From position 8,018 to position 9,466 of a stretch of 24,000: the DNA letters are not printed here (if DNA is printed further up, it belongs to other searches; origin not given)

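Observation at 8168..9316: Fusion of a HIGH-motif (TagD/HldC-type) nucleotidyltransferase with a fucokinase-like GHMP kinase: a candidate single-polypeptide sugar-activation module with an uncharacterised architecture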

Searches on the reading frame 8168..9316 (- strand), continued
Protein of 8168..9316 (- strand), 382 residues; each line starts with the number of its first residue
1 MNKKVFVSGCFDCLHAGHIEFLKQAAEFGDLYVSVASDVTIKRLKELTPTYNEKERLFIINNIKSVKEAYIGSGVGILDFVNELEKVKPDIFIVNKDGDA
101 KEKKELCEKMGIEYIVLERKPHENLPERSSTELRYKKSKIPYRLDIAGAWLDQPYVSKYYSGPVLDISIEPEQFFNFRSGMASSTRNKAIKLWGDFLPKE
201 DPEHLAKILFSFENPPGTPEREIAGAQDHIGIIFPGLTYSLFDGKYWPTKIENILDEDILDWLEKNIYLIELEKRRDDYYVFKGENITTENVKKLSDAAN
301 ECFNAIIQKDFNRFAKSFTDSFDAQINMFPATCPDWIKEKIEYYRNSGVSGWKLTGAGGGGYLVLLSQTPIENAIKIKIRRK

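Call 12: find_encoding_contigs(protein=P0022, flank=8000, max_places=2)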
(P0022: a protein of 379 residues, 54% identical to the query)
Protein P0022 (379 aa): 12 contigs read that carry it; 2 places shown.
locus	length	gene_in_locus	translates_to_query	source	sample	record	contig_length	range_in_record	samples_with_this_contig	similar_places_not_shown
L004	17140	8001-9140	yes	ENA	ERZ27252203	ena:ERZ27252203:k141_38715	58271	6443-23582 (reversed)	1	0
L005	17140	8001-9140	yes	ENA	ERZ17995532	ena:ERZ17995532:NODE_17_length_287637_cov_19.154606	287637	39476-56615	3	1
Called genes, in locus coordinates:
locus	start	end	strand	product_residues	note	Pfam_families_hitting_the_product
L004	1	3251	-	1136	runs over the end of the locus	PF00133:tRNA-synt_1, PF09334:tRNA-synt_1g, PF08264:Anticodon_1, PF19302:DUF5915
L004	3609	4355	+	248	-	-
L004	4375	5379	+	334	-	PF01565:FAD_binding_4, PF02873:MurB_C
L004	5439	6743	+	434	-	PF00275:EPSP_synthase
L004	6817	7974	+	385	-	PF00465:Fe-ADH, PF13685:Fe-ADH_2 (weak), PF25137:ADH_Fe_C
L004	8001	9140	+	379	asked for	PF01467:CTP_transf_like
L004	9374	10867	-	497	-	-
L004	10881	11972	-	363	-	PF16115:DUF4831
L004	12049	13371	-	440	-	PF00924:MS_channel_2nd, PF21082:MS_channel_3rd (faint)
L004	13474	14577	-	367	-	-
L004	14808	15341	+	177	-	PF00156:Pribosyltran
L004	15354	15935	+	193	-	PF00406:ADK, PF02223:Thymidylate_kin (faint), PF13207:AAA_17, PF13238:AAA_18, PF13671:AAA_33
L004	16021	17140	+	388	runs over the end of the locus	PF01018:GTP1_OBG, PF01926:MMR_HSR1, PF02421:FeoB_N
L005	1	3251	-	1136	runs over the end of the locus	PF00133:tRNA-synt_1, PF09334:tRNA-synt_1g, PF08264:Anticodon_1, PF19302:DUF5915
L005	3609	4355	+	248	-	-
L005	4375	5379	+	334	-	PF01565:FAD_binding_4, PF02873:MurB_C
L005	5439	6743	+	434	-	PF00275:EPSP_synthase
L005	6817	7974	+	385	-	PF00465:Fe-ADH, PF13685:Fe-ADH_2 (weak), PF25137:ADH_Fe_C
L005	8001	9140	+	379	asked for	PF01467:CTP_transf_like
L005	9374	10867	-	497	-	-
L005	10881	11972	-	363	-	PF16115:DUF4831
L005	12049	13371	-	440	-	PF00924:MS_channel_2nd, PF21082:MS_channel_3rd (faint)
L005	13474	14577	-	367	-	-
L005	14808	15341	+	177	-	PF00156:Pribosyltran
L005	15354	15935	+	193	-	PF00406:ADK, PF02223:Thymidylate_kin (faint), PF13207:AAA_17, PF13238:AAA_18, PF13671:AAA_33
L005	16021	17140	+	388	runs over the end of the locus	PF01018:GTP1_OBG, PF01926:MMR_HSR1, PF02421:FeoB_N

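Call 13: find_encoding_contigs(protein=P0002, flank=8000, max_places=2)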
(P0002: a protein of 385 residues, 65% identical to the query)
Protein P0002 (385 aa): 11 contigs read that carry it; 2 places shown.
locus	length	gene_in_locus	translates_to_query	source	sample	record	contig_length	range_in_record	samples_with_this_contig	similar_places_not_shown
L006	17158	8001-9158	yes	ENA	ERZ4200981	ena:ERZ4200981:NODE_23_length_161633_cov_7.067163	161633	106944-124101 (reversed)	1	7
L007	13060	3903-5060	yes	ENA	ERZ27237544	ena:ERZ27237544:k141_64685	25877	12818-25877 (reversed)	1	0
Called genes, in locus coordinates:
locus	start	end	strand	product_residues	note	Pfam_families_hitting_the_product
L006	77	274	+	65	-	PF01194:RNA_pol_N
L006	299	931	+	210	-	-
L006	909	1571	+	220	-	PF01522:Polysacc_deac_1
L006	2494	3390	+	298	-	PF02355:SecD_SecF_C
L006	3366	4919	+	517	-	PF00595:PDZ (faint), PF13180:PDZ_2 (weak), PF17820:PDZ_6 (weak), PF03176:MMPL (weak), PF02355:SecD_SecF_C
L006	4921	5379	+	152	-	-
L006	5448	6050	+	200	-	PF13580:SIS_2, PF01380:SIS (weak)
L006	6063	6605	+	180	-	PF00702:Hydrolase (faint), PF08645:PNK3P, PF13419:HAD_2 (weak), PF13242:Hydrolase_like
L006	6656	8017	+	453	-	PF01943:Polysacc_synt, PF13440:Polysacc_synt_3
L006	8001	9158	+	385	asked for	PF01467:CTP_transf_like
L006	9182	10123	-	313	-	PF01370:Epimerase, PF16363:GDP_Man_Dehyd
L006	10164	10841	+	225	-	PF03808:Glyco_tran_WecG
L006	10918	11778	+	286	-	PF02548:Pantoate_transf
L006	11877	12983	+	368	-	PF00534:Glycos_transf_1, PF13692:Glyco_trans_1_4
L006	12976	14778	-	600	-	PF13522:GATase_6, PF13537:GATase_7, PF00733:Asn_synthase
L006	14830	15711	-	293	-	PF00535:Glycos_transf_2, PF13641:Glyco_tranf_2_3 (faint)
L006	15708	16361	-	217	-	PF13489:Methyltransf_23, PF07021:MetW, PF13649:Methyltransf_25, PF13847:Methyltransf_31, PF08241:Methyltransf_11, PF08242:Methyltransf_12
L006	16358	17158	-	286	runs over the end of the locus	-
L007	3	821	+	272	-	?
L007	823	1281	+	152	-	-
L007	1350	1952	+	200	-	PF13580:SIS_2, PF01380:SIS (weak)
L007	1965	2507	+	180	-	PF00702:Hydrolase (faint), PF08645:PNK3P, PF13419:HAD_2 (weak), PF13242:Hydrolase_like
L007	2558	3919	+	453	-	PF01943:Polysacc_synt, PF13440:Polysacc_synt_3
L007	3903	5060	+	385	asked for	PF01467:CTP_transf_like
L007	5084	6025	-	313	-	PF01370:Epimerase, PF16363:GDP_Man_Dehyd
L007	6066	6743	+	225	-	PF03808:Glyco_tran_WecG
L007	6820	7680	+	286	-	PF02548:Pantoate_transf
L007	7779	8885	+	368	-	PF00534:Glycos_transf_1, PF13692:Glyco_trans_1_4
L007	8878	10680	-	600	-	PF13522:GATase_6, PF13537:GATase_7, PF00733:Asn_synthase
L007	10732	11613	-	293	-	PF00535:Glycos_transf_2, PF13641:Glyco_tranf_2_3 (faint)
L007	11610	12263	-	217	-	PF13489:Methyltransf_23, PF07021:MetW, PF13649:Methyltransf_25, PF13847:Methyltransf_31, PF08241:Methyltransf_11, PF08242:Methyltransf_12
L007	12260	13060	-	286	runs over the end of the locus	-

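Call 17: find_encoding_contigs(protein=window:8168-9316:-, flank=10000, max_places=2)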
Protein window:8168-9316:- (382 aa): 2 contigs read that carry it; 1 place shown.
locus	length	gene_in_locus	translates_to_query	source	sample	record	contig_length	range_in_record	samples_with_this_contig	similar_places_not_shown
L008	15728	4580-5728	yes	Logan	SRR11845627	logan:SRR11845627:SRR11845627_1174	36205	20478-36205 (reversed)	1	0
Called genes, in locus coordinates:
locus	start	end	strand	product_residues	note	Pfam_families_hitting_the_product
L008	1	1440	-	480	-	?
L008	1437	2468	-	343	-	PF02355:SecD_SecF_C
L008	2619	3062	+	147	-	PF18765:Polbeta (weak)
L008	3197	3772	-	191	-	-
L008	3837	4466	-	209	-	-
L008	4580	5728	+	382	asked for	PF01467:CTP_transf_like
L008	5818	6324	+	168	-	PF08241:Methyltransf_11, PF13489:Methyltransf_23 (weak)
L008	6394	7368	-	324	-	PF00852:Glyco_transf_10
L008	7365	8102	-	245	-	PF05050:Methyltransf_21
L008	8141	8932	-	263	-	PF00535:Glycos_transf_2, PF10111:Glyco_tranf_2_2 (weak)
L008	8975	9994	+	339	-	PF00535:Glycos_transf_2, PF10111:Glyco_tranf_2_2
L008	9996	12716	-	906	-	PF21436:STT3-PglB_core (faint)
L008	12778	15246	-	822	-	PF00133:tRNA-synt_1, PF01406:tRNA-synt_1e (faint), PF09334:tRNA-synt_1g, PF13603:tRNA-synt_1_2, PF00133:tRNA-synt_1, PF09334:tRNA-synt_1g (weak), PF08264:Anticodon_1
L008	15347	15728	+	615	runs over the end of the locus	PF01909:NTP_transf_2 (weak)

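Call 18: find_encoding_contigs(protein=P0008, flank=8000, max_places=3)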
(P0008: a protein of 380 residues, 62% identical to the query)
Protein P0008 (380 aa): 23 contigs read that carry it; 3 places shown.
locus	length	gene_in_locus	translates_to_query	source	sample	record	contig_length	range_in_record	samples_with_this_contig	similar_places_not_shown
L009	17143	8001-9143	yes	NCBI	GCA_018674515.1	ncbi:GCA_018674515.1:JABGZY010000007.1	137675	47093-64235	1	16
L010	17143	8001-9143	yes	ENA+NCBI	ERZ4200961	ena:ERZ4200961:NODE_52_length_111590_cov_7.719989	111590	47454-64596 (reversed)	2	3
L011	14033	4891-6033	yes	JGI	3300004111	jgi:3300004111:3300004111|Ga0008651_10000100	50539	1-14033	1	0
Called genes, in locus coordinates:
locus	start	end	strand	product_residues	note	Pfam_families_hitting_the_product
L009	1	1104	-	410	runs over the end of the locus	PF12704:MacB_PCD, PF02687:FtsX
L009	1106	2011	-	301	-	PF00005:ABC_tran, PF13304:AAA_21 (faint)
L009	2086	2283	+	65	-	PF01194:RNA_pol_N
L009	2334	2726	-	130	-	-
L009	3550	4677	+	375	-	-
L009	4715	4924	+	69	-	-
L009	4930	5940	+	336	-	PF02355:SecD_SecF_C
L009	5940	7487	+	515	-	PF02355:SecD_SecF_C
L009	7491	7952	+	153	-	-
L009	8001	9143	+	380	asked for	PF01467:CTP_transf_like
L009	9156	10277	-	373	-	PF04055:Radical_SAM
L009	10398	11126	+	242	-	PF03808:Glyco_tran_WecG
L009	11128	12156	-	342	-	PF01073:3Beta_HSD, PF01370:Epimerase, PF02719:Polysacc_synt_2, PF04321:RmlD_sub_bind, PF16363:GDP_Man_Dehyd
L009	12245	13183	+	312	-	-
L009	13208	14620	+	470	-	PF01943:Polysacc_synt, PF13440:Polysacc_synt_3, PF01554:MatE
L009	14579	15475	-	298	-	PF02348:CTP_transf_3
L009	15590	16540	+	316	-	PF00389:2-Hacid_dh, PF02826:2-Hacid_dh_C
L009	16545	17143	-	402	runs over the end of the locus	-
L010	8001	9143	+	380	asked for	PF01467:CTP_transf_like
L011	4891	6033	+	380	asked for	PF01467:CTP_transf_like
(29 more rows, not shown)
